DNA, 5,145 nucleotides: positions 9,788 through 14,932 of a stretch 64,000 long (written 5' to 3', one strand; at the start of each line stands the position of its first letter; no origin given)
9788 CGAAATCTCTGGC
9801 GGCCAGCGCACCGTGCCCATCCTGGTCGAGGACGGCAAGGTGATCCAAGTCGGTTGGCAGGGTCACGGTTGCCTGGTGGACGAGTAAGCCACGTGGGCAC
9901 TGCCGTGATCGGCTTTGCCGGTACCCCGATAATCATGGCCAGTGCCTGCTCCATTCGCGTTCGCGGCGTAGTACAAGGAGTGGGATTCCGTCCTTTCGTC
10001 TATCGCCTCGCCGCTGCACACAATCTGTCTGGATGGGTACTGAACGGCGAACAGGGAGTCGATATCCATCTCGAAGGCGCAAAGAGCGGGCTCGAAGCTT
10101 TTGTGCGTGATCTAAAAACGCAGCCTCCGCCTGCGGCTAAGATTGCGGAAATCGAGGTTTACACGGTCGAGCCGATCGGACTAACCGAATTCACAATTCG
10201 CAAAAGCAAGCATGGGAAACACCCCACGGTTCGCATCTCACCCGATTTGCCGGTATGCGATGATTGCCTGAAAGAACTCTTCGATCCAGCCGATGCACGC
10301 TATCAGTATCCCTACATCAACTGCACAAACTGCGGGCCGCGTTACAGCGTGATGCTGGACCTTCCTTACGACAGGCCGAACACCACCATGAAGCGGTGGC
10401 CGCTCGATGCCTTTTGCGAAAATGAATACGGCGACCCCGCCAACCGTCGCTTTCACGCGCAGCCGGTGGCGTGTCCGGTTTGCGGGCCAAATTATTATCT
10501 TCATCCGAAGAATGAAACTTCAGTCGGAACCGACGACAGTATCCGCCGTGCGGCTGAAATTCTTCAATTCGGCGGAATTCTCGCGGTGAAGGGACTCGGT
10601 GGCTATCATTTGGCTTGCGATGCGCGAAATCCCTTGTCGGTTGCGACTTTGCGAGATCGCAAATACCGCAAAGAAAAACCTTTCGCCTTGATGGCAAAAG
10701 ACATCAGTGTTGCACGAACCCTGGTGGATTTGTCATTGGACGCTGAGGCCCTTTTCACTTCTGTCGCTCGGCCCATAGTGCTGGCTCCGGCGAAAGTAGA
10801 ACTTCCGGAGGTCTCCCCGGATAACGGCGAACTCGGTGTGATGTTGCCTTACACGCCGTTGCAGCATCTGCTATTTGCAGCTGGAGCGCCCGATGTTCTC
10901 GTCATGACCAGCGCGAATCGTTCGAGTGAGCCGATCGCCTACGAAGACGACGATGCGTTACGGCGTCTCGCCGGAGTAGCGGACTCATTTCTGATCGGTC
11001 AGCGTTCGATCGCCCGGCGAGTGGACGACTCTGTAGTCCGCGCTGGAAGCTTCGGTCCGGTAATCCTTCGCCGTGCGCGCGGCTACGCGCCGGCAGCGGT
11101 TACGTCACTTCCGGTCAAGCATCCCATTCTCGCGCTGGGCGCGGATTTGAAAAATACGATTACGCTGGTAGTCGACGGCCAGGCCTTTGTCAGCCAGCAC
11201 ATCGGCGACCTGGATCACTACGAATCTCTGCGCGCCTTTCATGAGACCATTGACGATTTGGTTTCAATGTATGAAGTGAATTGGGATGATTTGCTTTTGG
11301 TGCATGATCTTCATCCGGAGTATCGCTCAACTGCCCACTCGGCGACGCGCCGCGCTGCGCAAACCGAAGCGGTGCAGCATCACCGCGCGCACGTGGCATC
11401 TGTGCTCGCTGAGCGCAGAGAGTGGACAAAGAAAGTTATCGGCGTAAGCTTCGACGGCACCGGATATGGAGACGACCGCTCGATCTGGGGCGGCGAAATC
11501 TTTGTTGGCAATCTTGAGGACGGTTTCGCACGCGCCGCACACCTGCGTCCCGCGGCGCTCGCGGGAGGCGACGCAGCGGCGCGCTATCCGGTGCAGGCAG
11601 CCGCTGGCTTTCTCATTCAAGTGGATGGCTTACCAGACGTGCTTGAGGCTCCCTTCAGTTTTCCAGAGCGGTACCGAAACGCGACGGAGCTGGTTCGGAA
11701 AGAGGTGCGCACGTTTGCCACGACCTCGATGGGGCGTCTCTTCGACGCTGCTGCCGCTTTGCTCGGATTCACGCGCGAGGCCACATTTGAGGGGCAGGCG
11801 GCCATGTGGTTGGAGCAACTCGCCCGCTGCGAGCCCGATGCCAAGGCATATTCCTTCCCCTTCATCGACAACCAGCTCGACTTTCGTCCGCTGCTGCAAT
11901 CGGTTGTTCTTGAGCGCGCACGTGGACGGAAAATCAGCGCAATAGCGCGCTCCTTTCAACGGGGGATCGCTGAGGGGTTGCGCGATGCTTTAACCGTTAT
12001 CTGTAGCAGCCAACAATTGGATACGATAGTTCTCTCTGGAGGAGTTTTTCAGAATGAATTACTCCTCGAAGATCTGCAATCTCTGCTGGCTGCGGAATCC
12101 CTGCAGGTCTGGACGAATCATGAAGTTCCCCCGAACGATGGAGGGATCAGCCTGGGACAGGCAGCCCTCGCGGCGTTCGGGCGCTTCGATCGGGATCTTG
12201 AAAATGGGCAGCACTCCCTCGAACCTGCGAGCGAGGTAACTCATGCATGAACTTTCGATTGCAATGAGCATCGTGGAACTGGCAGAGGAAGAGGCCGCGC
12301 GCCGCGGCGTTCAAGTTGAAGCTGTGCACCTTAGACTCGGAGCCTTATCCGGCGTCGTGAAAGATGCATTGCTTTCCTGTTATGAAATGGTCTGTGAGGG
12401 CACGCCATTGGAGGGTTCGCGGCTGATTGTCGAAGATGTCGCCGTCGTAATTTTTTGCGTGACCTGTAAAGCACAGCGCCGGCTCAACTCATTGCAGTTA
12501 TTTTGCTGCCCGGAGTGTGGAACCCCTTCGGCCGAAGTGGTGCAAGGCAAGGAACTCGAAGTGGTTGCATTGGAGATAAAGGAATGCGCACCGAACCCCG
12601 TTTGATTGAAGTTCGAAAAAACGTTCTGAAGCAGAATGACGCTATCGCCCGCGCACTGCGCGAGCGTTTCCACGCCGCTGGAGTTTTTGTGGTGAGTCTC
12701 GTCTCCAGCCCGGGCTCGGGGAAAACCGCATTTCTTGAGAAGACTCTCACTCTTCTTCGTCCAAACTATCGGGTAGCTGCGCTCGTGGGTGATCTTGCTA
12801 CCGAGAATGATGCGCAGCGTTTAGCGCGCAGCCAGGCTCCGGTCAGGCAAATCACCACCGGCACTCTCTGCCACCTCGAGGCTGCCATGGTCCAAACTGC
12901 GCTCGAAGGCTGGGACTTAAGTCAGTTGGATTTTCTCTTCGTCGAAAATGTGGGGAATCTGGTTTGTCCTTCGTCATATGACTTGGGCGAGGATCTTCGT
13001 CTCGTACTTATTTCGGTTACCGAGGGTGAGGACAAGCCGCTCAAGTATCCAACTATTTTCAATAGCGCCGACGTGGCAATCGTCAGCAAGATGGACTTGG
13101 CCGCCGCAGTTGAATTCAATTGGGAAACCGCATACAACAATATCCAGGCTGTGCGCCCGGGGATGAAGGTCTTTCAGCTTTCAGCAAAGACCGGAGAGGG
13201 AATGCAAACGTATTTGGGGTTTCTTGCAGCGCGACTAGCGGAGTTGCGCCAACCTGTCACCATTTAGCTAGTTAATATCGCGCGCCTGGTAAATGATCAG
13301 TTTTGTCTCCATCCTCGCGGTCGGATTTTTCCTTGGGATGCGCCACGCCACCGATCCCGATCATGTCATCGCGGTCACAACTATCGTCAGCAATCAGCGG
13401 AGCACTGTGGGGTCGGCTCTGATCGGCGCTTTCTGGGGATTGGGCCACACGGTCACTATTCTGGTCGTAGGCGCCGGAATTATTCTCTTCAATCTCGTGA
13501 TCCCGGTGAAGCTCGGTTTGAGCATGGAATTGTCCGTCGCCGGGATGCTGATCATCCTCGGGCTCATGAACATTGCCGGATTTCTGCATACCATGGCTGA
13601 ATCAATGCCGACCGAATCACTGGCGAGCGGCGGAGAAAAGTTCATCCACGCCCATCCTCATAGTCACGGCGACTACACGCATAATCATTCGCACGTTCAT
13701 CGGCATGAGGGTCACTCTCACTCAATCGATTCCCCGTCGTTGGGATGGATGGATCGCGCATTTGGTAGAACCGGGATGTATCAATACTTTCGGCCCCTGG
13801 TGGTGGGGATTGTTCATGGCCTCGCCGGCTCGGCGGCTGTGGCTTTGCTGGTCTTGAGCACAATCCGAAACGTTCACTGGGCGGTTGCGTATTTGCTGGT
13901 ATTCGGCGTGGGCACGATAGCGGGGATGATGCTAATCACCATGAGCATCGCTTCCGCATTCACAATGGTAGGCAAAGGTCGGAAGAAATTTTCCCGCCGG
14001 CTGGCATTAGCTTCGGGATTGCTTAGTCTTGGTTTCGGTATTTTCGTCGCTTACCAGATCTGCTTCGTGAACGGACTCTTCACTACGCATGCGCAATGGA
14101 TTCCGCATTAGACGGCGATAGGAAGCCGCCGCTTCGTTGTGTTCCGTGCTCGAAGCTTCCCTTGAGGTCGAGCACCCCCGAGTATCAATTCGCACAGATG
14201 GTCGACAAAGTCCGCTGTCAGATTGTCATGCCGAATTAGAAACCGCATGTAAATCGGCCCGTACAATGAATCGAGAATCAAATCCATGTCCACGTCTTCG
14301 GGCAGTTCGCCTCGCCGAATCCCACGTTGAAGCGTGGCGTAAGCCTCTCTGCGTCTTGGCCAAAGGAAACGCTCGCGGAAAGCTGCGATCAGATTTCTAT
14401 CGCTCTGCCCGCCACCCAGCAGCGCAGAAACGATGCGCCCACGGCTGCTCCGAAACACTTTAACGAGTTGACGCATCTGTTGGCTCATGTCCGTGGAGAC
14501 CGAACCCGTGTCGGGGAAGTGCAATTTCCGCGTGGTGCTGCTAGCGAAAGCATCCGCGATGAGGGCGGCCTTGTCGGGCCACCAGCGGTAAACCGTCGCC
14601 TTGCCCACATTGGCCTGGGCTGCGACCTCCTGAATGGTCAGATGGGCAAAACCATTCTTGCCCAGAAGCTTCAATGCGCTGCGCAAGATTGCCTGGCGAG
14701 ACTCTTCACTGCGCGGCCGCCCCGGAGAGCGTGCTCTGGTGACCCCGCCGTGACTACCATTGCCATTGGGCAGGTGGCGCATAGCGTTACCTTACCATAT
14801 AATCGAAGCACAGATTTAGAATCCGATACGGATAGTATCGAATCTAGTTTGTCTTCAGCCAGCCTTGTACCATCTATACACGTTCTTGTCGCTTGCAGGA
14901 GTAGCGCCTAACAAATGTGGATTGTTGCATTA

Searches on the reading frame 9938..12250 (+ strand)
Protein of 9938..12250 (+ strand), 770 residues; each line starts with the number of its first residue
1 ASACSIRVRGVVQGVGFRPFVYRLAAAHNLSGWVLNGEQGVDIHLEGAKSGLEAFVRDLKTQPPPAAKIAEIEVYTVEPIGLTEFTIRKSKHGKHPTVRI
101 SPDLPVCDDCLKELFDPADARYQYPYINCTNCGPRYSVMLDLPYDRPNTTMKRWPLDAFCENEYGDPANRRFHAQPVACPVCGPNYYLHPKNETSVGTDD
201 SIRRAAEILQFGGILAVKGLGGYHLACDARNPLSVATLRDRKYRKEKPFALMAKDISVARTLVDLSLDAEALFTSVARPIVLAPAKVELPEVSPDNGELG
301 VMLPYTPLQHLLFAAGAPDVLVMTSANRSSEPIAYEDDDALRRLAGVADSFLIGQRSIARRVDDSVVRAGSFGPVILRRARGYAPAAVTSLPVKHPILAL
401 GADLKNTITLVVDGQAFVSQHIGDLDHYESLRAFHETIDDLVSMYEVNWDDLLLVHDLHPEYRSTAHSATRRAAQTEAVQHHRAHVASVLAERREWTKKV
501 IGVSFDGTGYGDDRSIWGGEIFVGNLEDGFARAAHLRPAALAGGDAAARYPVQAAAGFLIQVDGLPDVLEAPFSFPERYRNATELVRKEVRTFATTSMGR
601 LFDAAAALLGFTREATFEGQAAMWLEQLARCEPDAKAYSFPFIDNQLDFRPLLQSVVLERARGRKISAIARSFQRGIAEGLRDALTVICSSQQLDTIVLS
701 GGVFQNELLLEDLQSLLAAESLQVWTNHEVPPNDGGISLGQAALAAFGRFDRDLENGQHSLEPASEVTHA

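Call 90: search_protein_families(library=pfam, proteins=[window:9938-12250:+], max_evalue=0.0001)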
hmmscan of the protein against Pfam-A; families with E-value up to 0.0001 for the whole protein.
window:9938-12250:+ (770 aa): 5 families
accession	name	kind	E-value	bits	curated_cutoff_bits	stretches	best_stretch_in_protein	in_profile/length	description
PF22521.2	HypF_C_2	-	1.6e-72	244.6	27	1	502-741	1-241/241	Carbamoyltransferase, Kae1-like Domain, second subdomain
PF01300.24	Sua5_yciO_yrdC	-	2.2e-37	128.7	25.1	1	207-380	1-178/178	Telomere recombination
PF07503.17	zf-HYPF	-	1.9e-29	101.6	23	2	106-138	1-33/34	HypF finger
PF17788.7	HypF_C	-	3.8e-29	101.7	23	1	394-492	3-99/99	HypF Kae1-like domain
PF00708.24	Acylphosphatase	-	2.4e-22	79.5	22.5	1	5-87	2-85/85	Acylphosphatase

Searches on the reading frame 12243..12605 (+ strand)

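Call 90: search_protein_families(library=pfam, proteins=[window:12243-12605:+], max_evalue=0.0001)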
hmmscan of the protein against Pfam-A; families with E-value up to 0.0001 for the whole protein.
window:12243-12605:+ (120 aa): 1 family
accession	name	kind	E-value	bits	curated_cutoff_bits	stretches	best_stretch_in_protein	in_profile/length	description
PF01155.25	HypA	-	2.7e-29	101.9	28.9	1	1-112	1-112/112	Hydrogenase/urease nickel incorporation, metallochaperone, hypA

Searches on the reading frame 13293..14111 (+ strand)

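Call 90: search_protein_families(library=pfam, proteins=[window:13293-14111:+], max_evalue=0.0001)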
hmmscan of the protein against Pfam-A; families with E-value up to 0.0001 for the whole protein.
window:13293-14111:+ (272 aa): 1 family
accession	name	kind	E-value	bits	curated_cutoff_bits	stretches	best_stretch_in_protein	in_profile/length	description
PF03824.22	NicO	-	6.4e-06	26.1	27.7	1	6-259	3-241/287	High-affinity nickel-transport protein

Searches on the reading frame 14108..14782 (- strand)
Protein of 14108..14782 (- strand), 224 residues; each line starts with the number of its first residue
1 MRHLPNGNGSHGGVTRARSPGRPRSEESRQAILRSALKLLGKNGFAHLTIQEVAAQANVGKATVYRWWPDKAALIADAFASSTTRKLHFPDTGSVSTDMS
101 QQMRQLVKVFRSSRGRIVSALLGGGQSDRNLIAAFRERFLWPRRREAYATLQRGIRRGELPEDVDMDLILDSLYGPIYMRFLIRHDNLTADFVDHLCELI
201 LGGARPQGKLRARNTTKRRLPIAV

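Call 90: search_protein_families(library=pfam, proteins=[window:14108-14782:-], max_evalue=0.0001)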
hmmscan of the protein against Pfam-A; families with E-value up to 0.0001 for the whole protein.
window:14108-14782:- (224 aa): 3 families
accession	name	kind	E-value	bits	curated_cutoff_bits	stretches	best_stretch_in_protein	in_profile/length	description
PF16859.10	TetR_C_11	-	8.3e-32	110.3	32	1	90-199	2-112/113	Tetracyclin repressor-like, C-terminal domain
PF00440.29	TetR_N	-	9.8e-12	44.9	24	1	32-76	1-45/47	Bacterial regulatory proteins, tetR family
PF13022.12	HTH_Tnp_1_2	-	9.1e-05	23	27.9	0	34-75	13-53/122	Helix-turn-helix of insertion element transposase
